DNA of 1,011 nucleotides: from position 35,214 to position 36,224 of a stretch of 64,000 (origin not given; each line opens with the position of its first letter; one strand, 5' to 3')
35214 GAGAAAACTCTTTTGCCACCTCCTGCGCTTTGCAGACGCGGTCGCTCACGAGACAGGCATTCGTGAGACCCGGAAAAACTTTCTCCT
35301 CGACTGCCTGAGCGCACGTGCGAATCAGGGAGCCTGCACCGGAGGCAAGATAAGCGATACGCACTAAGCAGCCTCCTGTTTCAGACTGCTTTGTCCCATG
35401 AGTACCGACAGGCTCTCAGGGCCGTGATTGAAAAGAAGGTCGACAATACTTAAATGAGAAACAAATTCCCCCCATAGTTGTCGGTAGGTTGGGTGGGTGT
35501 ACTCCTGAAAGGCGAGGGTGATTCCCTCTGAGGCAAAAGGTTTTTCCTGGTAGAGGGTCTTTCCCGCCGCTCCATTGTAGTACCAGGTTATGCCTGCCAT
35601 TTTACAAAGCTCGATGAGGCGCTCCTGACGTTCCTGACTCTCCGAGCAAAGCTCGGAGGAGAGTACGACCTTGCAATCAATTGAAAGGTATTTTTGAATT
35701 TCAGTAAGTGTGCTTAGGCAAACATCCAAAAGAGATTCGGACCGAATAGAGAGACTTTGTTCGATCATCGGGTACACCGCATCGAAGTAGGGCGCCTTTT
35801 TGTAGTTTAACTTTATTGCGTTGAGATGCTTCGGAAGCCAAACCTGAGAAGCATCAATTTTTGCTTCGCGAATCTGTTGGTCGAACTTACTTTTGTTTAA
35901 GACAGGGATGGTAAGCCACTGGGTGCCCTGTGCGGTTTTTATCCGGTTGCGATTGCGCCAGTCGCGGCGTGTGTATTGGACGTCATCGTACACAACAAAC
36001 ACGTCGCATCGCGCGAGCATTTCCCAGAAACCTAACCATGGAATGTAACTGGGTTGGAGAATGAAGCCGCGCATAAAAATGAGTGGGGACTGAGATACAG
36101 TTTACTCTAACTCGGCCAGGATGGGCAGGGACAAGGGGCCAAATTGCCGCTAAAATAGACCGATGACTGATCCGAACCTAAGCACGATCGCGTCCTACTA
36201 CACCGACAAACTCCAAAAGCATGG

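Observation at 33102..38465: Polyprenyl-phosphate sugar transfer module: GT2 (ArnC/DPM1-like) + GT-C (ArnT/PMT-like) with formyltransferase, WbqC and methyltransferase. A candidate lipid A or envelope glycan decoration system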

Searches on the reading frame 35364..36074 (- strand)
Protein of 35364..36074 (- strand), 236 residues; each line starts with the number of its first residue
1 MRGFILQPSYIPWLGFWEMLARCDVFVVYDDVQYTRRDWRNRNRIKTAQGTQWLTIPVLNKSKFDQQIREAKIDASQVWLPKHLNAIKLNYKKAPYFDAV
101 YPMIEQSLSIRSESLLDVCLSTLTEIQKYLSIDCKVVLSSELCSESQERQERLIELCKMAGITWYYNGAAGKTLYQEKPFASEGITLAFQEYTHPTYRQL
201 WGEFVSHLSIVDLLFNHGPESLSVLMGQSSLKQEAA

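Call 3: search_protein_families(library=pfam, proteins=[window:35364-36074:-], max_evalue=0.01)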
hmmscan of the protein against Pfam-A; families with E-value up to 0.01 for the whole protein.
window:35364-36074:- (236 aa): 1 family
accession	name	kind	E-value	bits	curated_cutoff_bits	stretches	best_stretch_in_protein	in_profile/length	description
PF08889.16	WbqC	-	2.7e-79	266.5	21.3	1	7-222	1-216/218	WbqC-like protein family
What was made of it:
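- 35364..36074 (-): WbqC-family protein (236 aa). Proposed ATP-dependent ligase that joins an amino acid to an NDP-amino sugar. PF08889, 266 bits (call 3).
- Checked: WbqC, 35364-36074 (-): PF08889, 266 bits (call 3).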

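Call 5: search_protein_families(library=ncbifam, proteins=[window:35364-36074:-], max_evalue=0.01)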
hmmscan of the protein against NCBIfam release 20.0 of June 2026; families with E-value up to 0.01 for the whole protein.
window:35364-36074:- (236 aa): 0 families

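Call 23: search_solved_structures(query=window:35364-36074:-, max_evalue=1)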
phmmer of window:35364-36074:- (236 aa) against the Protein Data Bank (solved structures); distinct sequences matched with E-value up to 1: 1.
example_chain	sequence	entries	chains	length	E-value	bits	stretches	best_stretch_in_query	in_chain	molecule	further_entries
8zi6_A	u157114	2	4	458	0.24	14.4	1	43-128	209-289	UGT-glycosyltransferase 76G4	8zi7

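Call 35: find_homologous_proteins(query=window:35364-36074:-, max_evalue=1e-10)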
Query window:35364-36074:- (236 aa): 4059 proteins with E <= 1e-10 among 4160 candidates; the best 120 are listed.
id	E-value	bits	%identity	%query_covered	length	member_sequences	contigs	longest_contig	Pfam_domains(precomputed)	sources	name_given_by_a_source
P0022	2.5e-142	491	100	92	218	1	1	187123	PF08889.17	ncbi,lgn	-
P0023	5.0e-80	287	55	94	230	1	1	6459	PF08889.17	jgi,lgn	-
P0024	1.3e-72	262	49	96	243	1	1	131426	PF08889.17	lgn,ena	-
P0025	4.2e-71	258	52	94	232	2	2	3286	PF08889.17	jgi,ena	-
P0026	1.6e-70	256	50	99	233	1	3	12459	PF08889.17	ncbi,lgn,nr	ncbi:MAG: WbqC family protein [Blastocatellia bacterium]|nr:WbqC family protein [Blastocatellia bact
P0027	3.9e-70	254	50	95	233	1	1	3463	PF08889.17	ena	-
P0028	9.1e-70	253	47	95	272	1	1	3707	PF08889.17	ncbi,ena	-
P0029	2.3e-69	252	48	97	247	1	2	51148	PF08889.17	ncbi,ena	-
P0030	3.5e-69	251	51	96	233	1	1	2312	PF08889.17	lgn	-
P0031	4.2e-69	251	51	97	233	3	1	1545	PF08889.17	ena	-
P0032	7.1e-69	250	50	94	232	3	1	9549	PF08889.17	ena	-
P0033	1.4e-68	249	51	95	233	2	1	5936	PF08889.17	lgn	-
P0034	1.6e-68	249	48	99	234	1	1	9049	PF08889.17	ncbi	ncbi:MAG: WbqC family protein [Acidobacteriota bacterium]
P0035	2.6e-68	248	49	94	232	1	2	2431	PF08889.17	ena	-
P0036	4.9e-68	247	51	95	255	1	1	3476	PF08889.17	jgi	jgi:hypothetical protein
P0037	6.9e-68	247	47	97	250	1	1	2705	PF08889.17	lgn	-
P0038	9.8e-68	246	51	96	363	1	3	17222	PF08889.17,PF00583.32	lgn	-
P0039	2.5e-67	245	51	95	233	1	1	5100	PF08889.17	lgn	-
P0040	3.4e-67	245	50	95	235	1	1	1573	PF08889.17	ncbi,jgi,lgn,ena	-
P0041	8.8e-67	243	51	97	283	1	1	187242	PF08889.17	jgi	jgi:WbqC-like protein family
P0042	3.4e-66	241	50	95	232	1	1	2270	PF08889.17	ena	-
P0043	4.5e-66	241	52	94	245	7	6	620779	PF08889.17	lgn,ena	-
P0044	5.2e-66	241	52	97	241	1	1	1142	PF08889.17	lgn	-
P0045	6.5e-66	241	49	98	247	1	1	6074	PF08889.17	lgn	-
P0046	7.2e-66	240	47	97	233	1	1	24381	PF08889.17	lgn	-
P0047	9.8e-66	240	48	96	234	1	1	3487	PF08889.17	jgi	jgi:hypothetical protein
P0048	1.3e-65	240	50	96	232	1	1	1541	PF08889.17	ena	-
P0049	1.7e-65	239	46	100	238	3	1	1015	PF08889.17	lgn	-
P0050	2.0e-65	239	48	100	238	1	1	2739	PF08889.17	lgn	-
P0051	3.3e-65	238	49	94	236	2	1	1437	PF08889.17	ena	-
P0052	4.3e-65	238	48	96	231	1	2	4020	PF08889.17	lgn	-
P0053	8.7e-65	237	50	94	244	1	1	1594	PF08889.17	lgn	-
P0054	1.4e-64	236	48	95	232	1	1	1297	PF08889.17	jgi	jgi:hypothetical protein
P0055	1.5e-64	236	47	94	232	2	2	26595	PF08889.17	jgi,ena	-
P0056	2.1e-64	236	47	95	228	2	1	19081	PF08889.17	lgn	-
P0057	2.1e-64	236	47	97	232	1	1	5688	PF08889.17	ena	-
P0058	2.4e-64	235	48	94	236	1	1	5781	PF08889.17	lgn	-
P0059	2.6e-64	235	48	94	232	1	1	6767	PF08889.17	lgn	-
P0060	2.8e-64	235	47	96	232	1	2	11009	PF08889.17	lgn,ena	-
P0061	3.2e-64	235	45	97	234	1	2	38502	PF08889.17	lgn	-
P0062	7.7e-64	234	48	95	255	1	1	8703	PF08889.17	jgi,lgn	-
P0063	7.8e-64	234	46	99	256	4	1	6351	PF08889.17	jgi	jgi:hypothetical protein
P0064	8.3e-64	234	49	95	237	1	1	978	PF08889.17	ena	-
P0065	9.1e-64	234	48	95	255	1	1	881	PF08889.17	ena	-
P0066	1.0e-63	233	49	94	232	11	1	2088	PF08889.17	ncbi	-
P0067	1.4e-63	233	49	97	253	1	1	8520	PF08889.17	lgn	-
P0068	1.4e-63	233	48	97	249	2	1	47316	PF08889.17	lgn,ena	-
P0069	1.6e-63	233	44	99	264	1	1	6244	PF08889.17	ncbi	-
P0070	2.0e-63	232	48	95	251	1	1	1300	PF08889.17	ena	-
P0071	2.3e-63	232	48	95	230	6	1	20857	PF08889.17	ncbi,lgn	-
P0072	2.6e-63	232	47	96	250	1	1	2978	PF08889.17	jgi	jgi:hypothetical protein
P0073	2.9e-63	232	47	99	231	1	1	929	PF08889.17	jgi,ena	-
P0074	3.1e-63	232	48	95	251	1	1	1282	PF08889.17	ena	-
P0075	3.2e-63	232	46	99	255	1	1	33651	PF08889.17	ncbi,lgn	-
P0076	3.6e-63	232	47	97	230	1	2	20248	PF08889.17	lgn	-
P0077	3.6e-63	232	47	96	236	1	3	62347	PF08889.17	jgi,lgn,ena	jgi:hypothetical protein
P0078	3.8e-63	231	48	97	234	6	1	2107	PF08889.17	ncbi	-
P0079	4.6e-63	231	48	97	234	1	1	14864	PF08889.17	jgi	jgi:hypothetical protein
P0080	5.6e-63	231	48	95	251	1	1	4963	PF08889.17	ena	-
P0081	5.7e-63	231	46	95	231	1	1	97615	PF08889.17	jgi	jgi:hypothetical protein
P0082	5.7e-63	231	48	95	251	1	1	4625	PF08889.17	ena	-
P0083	6.3e-63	231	48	95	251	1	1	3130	PF08889.17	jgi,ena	-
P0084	6.8e-63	231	48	97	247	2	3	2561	PF08889.17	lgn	-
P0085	7.1e-63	231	48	95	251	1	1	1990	PF08889.17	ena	-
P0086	7.3e-63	231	46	98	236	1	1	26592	PF08889.17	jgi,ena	-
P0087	7.4e-63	231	47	94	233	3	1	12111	PF08889.17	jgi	jgi:hypothetical protein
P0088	7.8e-63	230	48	95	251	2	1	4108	PF08889.17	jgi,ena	-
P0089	8.2e-63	230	48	95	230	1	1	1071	PF08889.17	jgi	-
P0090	8.2e-63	230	49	94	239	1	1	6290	PF08889.17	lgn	-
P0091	8.9e-63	230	48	95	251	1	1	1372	PF08889.17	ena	-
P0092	9.2e-63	230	48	95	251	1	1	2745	PF08889.17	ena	-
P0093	9.9e-63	230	48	95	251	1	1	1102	PF08889.17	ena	-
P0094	1.0e-62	230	48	95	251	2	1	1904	PF08889.17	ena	-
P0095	1.1e-62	230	47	98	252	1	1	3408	PF08889.17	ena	-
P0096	1.1e-62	230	48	95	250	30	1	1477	PF08889.17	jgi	jgi:hypothetical protein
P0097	1.1e-62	230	48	95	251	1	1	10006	PF08889.17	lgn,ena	-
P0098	1.1e-62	230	48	95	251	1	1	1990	PF08889.17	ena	-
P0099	1.2e-62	230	48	95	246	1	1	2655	PF08889.17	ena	-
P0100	1.3e-62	230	46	94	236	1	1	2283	PF08889.17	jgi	-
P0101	1.3e-62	230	49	95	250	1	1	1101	PF08889.17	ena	-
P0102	1.4e-62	230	48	95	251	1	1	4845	PF08889.17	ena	-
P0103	1.4e-62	230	48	95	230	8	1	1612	PF08889.17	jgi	-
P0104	1.4e-62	230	48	95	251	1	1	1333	PF08889.17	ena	-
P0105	1.4e-62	230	48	95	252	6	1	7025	PF08889.17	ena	-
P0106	1.5e-62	230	48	95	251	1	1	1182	PF08889.17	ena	-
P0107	1.7e-62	229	45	98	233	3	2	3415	PF08889.17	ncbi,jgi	jgi:hypothetical protein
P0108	1.7e-62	229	48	95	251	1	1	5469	PF08889.17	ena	-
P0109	1.7e-62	229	44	98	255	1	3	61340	PF08889.17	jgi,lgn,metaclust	jgi:hypothetical protein|metaclust:\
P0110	1.8e-62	229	48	95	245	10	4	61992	PF08889.17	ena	-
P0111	1.8e-62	229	48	95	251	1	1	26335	PF08889.17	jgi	jgi:hypothetical protein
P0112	1.9e-62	229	48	95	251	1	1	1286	PF08889.17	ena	-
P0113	1.9e-62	229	48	94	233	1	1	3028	PF08889.17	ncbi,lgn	-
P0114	2.0e-62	229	47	95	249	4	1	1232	PF08889.17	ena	-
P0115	2.0e-62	229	48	95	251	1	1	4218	PF08889.17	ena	-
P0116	2.0e-62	229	47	95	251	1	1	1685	PF08889.17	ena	-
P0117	2.0e-62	229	47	97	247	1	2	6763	PF08889.17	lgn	-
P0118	2.1e-62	229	48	95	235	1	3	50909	PF08889.17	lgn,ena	-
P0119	2.2e-62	229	50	94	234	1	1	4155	PF08889.17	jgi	jgi:hypothetical protein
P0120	2.2e-62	229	47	95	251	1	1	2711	PF08889.17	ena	-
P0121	2.3e-62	229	45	95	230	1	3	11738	PF08889.17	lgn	-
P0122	2.8e-62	229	46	100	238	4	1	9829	PF08889.17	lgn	-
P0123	2.8e-62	229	47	95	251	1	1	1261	PF08889.17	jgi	-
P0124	2.8e-62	229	47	95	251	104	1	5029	PF08889.17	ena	-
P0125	2.8e-62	229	48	95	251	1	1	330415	PF08889.17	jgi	jgi:hypothetical protein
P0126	2.8e-62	229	47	95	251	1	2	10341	PF08889.17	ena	-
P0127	2.9e-62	229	43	97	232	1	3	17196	PF08889.17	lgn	-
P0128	3.0e-62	229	47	95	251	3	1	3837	PF08889.17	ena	-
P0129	3.0e-62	229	48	95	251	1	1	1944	PF08889.17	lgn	-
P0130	3.5e-62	228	48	95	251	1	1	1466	PF08889.17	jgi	jgi:hypothetical protein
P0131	3.5e-62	228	47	95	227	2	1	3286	PF08889.17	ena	-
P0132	3.5e-62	228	47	95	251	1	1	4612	PF08889.17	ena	-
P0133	3.6e-62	228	45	99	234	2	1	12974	PF08889.17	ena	-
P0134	3.7e-62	228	48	95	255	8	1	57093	PF08889.17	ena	-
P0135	4.5e-62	228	47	95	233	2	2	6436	PF08889.17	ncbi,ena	-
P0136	4.6e-62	228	49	95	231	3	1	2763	PF08889.17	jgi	-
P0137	4.9e-62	228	48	94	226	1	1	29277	PF08889.17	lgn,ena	-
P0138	5.1e-62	228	45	97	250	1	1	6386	PF08889.17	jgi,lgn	-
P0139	5.7e-62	228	48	94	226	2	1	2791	PF08889.17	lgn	-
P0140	6.1e-62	228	45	97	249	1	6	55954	PF08889.17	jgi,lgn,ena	jgi:hypothetical protein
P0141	6.7e-62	227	45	96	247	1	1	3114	PF08889.17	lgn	-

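Call 36: find_encoding_contigs(protein=P0022, flank=10000, max_places=3)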
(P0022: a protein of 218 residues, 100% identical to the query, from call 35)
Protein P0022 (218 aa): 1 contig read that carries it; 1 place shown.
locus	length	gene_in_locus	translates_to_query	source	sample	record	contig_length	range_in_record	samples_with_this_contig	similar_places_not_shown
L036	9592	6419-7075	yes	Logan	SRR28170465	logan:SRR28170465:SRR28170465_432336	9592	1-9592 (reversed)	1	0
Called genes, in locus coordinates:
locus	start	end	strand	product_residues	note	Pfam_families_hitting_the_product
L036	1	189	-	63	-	?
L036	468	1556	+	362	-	PF01408:GFO_IDH_MocA, PF22725:GFO_IDH_MocA_C3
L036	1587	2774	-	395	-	PF00155:Aminotran_1_2, PF01041:DegT_DnrJ_EryC1, PF00266:Aminotran_5 (weak), PF01053:Cys_Met_Meta_PP (weak), PF01212:Beta_elim_lyase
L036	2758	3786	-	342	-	PF01073:3Beta_HSD, PF01370:Epimerase, PF02719:Polysacc_synt_2 (weak), PF04321:RmlD_sub_bind, PF05368:NmrA, PF07993:NAD_binding_4 (faint), PF13460:NAD_binding_10, PF16363:GDP_Man_Dehyd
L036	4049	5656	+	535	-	-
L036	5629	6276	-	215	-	PF13489:Methyltransf_23 (weak), PF08241:Methyltransf_11, PF08242:Methyltransf_12 (weak), PF13649:Methyltransf_25 (weak)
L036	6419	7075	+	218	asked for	PF08889:WbqC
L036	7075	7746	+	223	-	PF00551:Formyl_trans_N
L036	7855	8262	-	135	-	-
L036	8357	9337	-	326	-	PF00535:Glycos_transf_2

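Call 37: list_cluster_members(proteins=[P0022])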
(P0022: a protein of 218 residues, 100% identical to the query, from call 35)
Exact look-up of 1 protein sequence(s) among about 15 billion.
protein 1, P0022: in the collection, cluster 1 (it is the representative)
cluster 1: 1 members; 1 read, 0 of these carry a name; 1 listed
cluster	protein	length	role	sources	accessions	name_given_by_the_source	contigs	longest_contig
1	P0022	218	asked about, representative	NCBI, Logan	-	-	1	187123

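Call 50: predict_structure(alignment_id=A3)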
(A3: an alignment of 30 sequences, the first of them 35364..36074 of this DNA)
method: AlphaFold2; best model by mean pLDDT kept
length: 236 residues; sequences in the alignment: 30
mean_pLDDT: 92.4   pTM: 0.89
mean pLDDT of the five models: 92.4, 92.2, 92.1, 91.8, 91.6
residues with pLDDT >= 90: 198; 70-90: 25; 50-70: 9; < 50: 4
segments of 3 or more residues with pLDDT < 50: 233-236
pLDDT, mean of each block of 10 residues (from residue 1): 96 94 97 79 95 93 78 94 98 98 97 95 97 98 91 97 95 94 96 92 94 97 88 48
secondary structure, 60 per line:
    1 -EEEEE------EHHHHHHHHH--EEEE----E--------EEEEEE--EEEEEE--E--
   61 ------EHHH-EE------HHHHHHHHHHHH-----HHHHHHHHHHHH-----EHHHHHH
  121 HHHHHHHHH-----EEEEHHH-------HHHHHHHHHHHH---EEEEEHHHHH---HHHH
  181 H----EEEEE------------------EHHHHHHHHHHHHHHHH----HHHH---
elements in order: E2-6 H14-22 E25-28 E42-47 E50-55 H80-91 H97-108 H115-129 E135-138 H149-160 E164-168 H169-173 H177-181 E186-190 H210-225 H230-233
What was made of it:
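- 35364..36074 (-): AF2 model pLDDT 92.4 (call 50).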

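Call 53: find_encoding_contigs(protein=P0024, flank=7000, max_places=1)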
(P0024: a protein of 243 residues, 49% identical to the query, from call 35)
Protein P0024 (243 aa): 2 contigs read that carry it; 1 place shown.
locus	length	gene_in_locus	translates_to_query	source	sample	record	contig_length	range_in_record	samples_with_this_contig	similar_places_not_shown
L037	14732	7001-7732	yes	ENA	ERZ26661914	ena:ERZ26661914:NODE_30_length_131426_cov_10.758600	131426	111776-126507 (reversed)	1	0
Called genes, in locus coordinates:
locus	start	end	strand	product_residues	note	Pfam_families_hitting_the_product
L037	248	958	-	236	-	PF01464:SLT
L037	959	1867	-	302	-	PF00140:Sigma70_r1_2 (weak), PF04542:Sigma70_r2, PF04539:Sigma70_r3, PF04545:Sigma70_r4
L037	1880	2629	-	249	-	PF09976:TPR_21 (faint), PF13424:TPR_12 (faint), PF07719:TPR_2 (faint), PF13181:TPR_8 (faint), PF13512:TPR_18, PF13525:YfiO, PF13174:TPR_6 (weak), PF13525:YfiO (weak), +3 more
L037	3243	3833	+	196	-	-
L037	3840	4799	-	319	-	PF04166:PdxA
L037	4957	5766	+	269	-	PF01261:AP_endonuc_2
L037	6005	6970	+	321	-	PF21360:PylC-like_N, PF02655:ATP-grasp_3, PF15632:ATPgrasp_Ter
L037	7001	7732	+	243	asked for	PF08889:WbqC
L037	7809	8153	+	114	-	PF11969:DcpS_C, PF01230:HIT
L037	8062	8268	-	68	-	-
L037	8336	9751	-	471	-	PF00004:AAA (weak), PF07728:AAA_5 (weak), PF13401:AAA_22 (faint), PF07724:AAA_2, PF00004:AAA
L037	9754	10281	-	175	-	PF00227:Proteasome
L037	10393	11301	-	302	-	PF02899:Phage_int_SAM_1, PF13102:Phage_int_SAM_5 (weak), PF13495:Phage_int_SAM_4 (weak), PF00589:Phage_integrase, PF22823:MrpR_C_cat (weak)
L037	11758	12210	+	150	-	PF14464:Prok-JAB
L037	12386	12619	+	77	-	PF00037:Fer4 (weak), PF12797:Fer4_2 (faint), PF12838:Fer4_7 (faint), PF25160:LdpA_Fe-S-bd (faint), PF13187:Fer4_9 (faint)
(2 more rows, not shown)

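Call 54: find_encoding_contigs(protein=P0043, flank=7000, max_places=1)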
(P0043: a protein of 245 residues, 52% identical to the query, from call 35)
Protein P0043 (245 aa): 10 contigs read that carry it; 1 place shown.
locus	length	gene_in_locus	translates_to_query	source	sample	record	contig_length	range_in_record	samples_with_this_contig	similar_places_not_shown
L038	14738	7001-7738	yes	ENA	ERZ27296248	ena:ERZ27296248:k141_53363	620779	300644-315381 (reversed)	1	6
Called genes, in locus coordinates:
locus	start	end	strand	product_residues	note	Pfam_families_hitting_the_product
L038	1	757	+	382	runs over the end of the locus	PF04321:RmlD_sub_bind (weak), PF01073:3Beta_HSD (weak), PF01370:Epimerase, PF02719:Polysacc_synt_2, PF16363:GDP_Man_Dehyd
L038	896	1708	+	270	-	PF00535:Glycos_transf_2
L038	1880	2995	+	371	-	PF04055:Radical_SAM, PF13186:SPASM (weak)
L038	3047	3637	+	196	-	PF13302:Acetyltransf_3, PF13420:Acetyltransf_4 (weak), PF13523:Acetyltransf_8 (weak), PF00583:Acetyltransf_1, PF13508:Acetyltransf_7 (weak)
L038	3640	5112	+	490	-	-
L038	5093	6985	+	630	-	PF13522:GATase_6, PF13537:GATase_7, PF00733:Asn_synthase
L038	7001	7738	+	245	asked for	PF08889:WbqC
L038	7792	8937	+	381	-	PF01041:DegT_DnrJ_EryC1, PF00155:Aminotran_1_2 (weak), PF01212:Beta_elim_lyase (weak)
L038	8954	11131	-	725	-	-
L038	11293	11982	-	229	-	-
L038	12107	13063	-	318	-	PF02779:Transket_pyr, PF02780:Transketolase_C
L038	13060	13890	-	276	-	PF13292:DXP_synthase_N (weak), PF00456:Transketolase_N, PF00676:E1_dh (weak)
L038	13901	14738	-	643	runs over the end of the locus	PF13727:CoA_binding_3, PF01073:3Beta_HSD, PF01370:Epimerase, PF02719:Polysacc_synt_2, PF04321:RmlD_sub_bind, PF08659:KR (weak), PF16363:GDP_Man_Dehyd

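Call 55: find_encoding_contigs(protein=P0125, flank=7000, max_places=1)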
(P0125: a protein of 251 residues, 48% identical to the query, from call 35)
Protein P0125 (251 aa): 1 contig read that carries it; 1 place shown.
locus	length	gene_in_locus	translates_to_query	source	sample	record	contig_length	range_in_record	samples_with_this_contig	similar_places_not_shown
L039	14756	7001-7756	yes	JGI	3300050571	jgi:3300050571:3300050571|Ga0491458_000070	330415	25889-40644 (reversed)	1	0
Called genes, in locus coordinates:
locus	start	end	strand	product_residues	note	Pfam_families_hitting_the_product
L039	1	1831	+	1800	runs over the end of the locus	PF05860:TPS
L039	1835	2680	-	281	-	-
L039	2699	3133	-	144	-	-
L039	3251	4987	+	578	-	PF00795:CN_hydrolase, PF02540:NAD_synthase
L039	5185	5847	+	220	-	PF01965:DJ-1_PfpI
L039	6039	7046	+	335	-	PF01073:3Beta_HSD, PF01370:Epimerase, PF02719:Polysacc_synt_2, PF04321:RmlD_sub_bind, PF07993:NAD_binding_4, PF16363:GDP_Man_Dehyd, PF13460:NAD_binding_10 (weak)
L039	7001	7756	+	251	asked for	PF08889:WbqC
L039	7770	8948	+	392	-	PF04055:Radical_SAM, PF13186:SPASM (weak)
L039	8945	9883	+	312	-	PF13641:Glyco_tranf_2_3 (weak), PF00535:Glycos_transf_2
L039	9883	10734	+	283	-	PF04055:Radical_SAM, PF13186:SPASM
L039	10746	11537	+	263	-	PF07021:MetW (weak), PF01209:Ubie_methyltran, PF05175:MTS, PF13489:Methyltransf_23, PF08241:Methyltransf_11, PF08242:Methyltransf_12, PF13649:Methyltransf_25, PF13847:Methyltransf_31, +3 more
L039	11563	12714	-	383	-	PF00990:GGDEF, PF07238:PilZ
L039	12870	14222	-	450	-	-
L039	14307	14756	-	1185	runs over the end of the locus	PF02463:SMC_N, PF13175:AAA_15 (weak), PF13304:AAA_21 (faint), PF13476:AAA_23, PF06470:SMC_hinge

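Call 62: find_related_loci(query=A3, collection=metagenome_contigs, flank=8000)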
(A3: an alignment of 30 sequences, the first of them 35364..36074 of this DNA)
Query A3 (236 aa) in metagenome_contigs; peptide patterns used: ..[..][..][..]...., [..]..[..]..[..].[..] (x = any residue, [..] = any of these).
600 stretches matched a pattern (row limit reached: there are more); 577 encode a relative of the query (tblastn E <= 1e-3); the best 80 are kept; 80 distinct loci.
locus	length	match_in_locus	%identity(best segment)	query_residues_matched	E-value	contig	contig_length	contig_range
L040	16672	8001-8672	48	1-225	7e-69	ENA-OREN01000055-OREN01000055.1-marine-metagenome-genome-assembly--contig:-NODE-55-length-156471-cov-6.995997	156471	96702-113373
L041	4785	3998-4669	48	1-225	1e-68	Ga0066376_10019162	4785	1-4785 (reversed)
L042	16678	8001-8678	47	5-230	4e-68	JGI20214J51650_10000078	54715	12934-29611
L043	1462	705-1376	48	1-225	2e-71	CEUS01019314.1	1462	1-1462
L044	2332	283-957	47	5-229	8e-69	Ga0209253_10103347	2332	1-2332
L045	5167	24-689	45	5-229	1e-66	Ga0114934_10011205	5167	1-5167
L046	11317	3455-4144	46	5-234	1e-66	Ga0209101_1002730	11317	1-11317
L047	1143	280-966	47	1-230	4e-71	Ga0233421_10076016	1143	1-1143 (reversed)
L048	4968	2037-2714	44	5-230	1e-66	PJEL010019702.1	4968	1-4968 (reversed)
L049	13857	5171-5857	45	5-234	2e-66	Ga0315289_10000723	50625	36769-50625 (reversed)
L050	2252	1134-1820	48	1-228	9e-68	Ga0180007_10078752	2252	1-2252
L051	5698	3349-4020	48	1-225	3e-66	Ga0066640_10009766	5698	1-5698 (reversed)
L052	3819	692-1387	46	1-225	3e-66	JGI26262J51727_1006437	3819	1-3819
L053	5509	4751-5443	44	1-227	4e-66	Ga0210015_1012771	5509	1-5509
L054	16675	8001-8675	45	5-229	2e-65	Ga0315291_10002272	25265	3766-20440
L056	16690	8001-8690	45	1-228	4e-65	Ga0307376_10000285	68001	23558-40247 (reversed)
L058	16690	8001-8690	43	1-227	1e-64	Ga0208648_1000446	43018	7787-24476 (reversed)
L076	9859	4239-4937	45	1-234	2e-61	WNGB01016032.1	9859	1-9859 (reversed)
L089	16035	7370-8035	44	5-227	4e-59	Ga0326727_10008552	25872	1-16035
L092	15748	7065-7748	44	1-224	2e-58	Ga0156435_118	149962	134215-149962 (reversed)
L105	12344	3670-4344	42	1-227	2e-55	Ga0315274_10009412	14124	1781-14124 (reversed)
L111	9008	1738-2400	42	5-225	2e-55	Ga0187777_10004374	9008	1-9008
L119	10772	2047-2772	40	1-235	2e-54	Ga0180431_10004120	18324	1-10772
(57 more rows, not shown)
